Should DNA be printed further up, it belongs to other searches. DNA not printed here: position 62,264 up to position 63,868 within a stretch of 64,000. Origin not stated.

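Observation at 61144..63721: Translationally coupled GDH pair in which the second copy lacks two conserved active-site lysines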

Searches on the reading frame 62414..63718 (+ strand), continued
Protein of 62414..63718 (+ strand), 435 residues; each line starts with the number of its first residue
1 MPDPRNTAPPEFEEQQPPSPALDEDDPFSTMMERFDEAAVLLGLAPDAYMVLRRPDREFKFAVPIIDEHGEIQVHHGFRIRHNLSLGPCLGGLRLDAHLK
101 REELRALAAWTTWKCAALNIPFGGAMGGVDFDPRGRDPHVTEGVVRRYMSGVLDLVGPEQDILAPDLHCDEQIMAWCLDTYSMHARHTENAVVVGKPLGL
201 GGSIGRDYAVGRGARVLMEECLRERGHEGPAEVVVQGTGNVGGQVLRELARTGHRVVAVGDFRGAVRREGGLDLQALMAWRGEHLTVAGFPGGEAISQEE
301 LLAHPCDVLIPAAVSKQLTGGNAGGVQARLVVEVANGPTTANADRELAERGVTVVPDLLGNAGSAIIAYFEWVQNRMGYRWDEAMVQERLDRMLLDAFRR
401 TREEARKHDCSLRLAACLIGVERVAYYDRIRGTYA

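Call 58: predict_structure(alignment_id=A1)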
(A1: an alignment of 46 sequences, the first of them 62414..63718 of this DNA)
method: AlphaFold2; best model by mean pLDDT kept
length: 435 residues; sequences in the alignment: 46
mean_pLDDT: 82.5   pTM: 0.82
mean pLDDT of the five models: 82.5, 81.1, 80.5, 79.2, 76.4
residues with pLDDT >= 90: 161; 70-90: 199; 50-70: 54; < 50: 21
segments of 3 or more residues with pLDDT < 50: 9-22, 188-190
pLDDT, mean of each block of 10 residues (from residue 1): 51 35 61 82 76 83 92 93 77 85 85 87 89 89 92 76 72 82 62 62 77 95 93 90 92 95 90 94 89 93 94 75 92 79 89 87 83 72 87 94 94 90 83 59
secondary structure, 60 per line:
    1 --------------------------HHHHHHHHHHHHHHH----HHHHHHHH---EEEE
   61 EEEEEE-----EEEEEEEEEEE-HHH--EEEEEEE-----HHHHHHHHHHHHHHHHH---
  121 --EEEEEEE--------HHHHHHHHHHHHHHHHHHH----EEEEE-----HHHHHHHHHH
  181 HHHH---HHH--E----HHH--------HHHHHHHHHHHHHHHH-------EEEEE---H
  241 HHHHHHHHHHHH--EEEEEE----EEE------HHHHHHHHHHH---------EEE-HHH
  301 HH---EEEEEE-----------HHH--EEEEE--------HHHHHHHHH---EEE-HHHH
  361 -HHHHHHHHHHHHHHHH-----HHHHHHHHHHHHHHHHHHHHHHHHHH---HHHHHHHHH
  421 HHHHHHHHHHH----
elements in order: H27-41 H46-53 E57-66 E72-82 E89-95 H101-117 E123-129 H138-156 E161-165 H171-184 H209-224 E232-236 H240-252 E255-260 E265-267 H274-284 E294-296 H298-302 E306-311 E328-332 H341-349 E353-355 H357-360 H362-377 H383-408 H412-431

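Call 60: fold_search(model_id=the predicted structure, library=pdb)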
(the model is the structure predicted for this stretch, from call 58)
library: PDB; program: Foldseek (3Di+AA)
matches with E <= 10: 1468; with E <= 0.001: 248
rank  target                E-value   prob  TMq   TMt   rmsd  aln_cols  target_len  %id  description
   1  8owm_C                2.7e-40  1.00  0.89  0.93   1.9       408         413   39  Crystal structure of glutamate dehydrogenase 2 from Arabidopsis thaliana binding Ca, NAD and 2,2-dihydroxyglutarate (released 2023-08-09)
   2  8owm_A                2.9e-40  1.00  0.89  0.94   1.9       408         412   39  Crystal structure of glutamate dehydrogenase 2 from Arabidopsis thaliana binding Ca, NAD and 2,2-dihydroxyglutarate (released 2023-08-09)
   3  1b26_A                5.6e-40  1.00  0.85  0.90   2.7       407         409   41  GLUTAMATE DEHYDROGENASE (released 1999-12-03)
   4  8s3a_A                2.4e-39  1.00  0.81  0.85   3.5       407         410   37  Crystal structure of Medicago truncatula glutamate dehydrogenase 2 in complex with 2,6-pyridinedicarboxylic acid and N (released 2024-09-04)
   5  6yei_E                3.2e-39  1.00  0.83  0.89   2.9       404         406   37  Arabidopsis thaliana glutamate dehydrogenase isoform 1 in complex with NAD (released 2020-05-20)
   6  3aoe_A                3.4e-39  1.00  0.83  0.85   3.8       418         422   39  Crystal structure of hetero-hexameric glutamate dehydrogenase from Thermus thermophilus (Leu bound form) (released 2011-09-07)
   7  6yeh_A                3.6e-39  1.00  0.87  0.92   2.2       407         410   37  Arabidopsis thaliana glutamate dehydrogenase isoform 1 in apo form (released 2020-05-20)
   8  1euz_A                4.2e-39  1.00  0.81  0.84   3.6       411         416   37  GLUTAMATE DEHYDROGENASE FROM THERMOCOCCUS PROFUNDUS IN THE UNLIGATED STATE (released 2001-04-25)
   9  4xgi_A                4.9e-39  1.00  0.87  0.91   2.0       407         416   39  Crystal structure of Glutamate dehydrogenase from Burkholderia thailandensis (released 2015-01-14)
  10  8s3a_E                5.4e-39  1.00  0.89  0.93   2.0       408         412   38  Crystal structure of Medicago truncatula glutamate dehydrogenase 2 in complex with 2,6-pyridinedicarboxylic acid and N (released 2024-09-04)
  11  8xcp                  6.7e-39  1.00  0.85  0.89   2.8       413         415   37  Cryo-EM structure of Glutamate dehydrogenase from Thermococcus profundus incorporating NADP and GLU in the initial stage (released 2023-12-27)
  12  6yei_F                7.0e-39  1.00  0.89  0.94   1.9       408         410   37  Arabidopsis thaliana glutamate dehydrogenase isoform 1 in complex with NAD (released 2020-05-20)
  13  8s38_C                7.8e-39  1.00  0.89  0.93   2.0       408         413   38  Crystal structure of Medicago truncatula glutamate dehydrogenase 2 in complex with citrate and NAD (released 2024-09-04)
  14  6yei_C                7.8e-39  1.00  0.85  0.91   2.5       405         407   38  Arabidopsis thaliana glutamate dehydrogenase isoform 1 in complex with NAD (released 2020-05-20)
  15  8zmu_A                9.1e-39  1.00  0.81  0.84   3.6       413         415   38  GLUTAMATE DEHYDROGENASE (W89F-MUTANT) FROM THERMOCOCCUS PROFUNDUS IN THE UNLIGANDED STATE (released 2024-06-05)
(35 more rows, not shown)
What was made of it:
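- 62414..63721 (+): Copy 2: K-less GDH paralog (435 aa), the presumed non-catalytic partner subunit. AF2 pLDDT 82.5 and TM 0.89 to solved GDHs (calls 58, 60).
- On Glu/Leu/Phe/Val dehydrogenase superfamily (fold level): The AF2 model of copy 2 superposes on solved GDHs at TM 0.85-0.89 (calls 58, 60).
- Closest known: Plant GDH alpha/beta. Same: Arabidopsis GDH2 is the best structural match of the copy 2 model, TM 0.89 (call 60).
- (7) The AF2 model has the full GDH fold, pTM 0.82 and TM 0.89 to solved GDHs (calls 58, 60).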
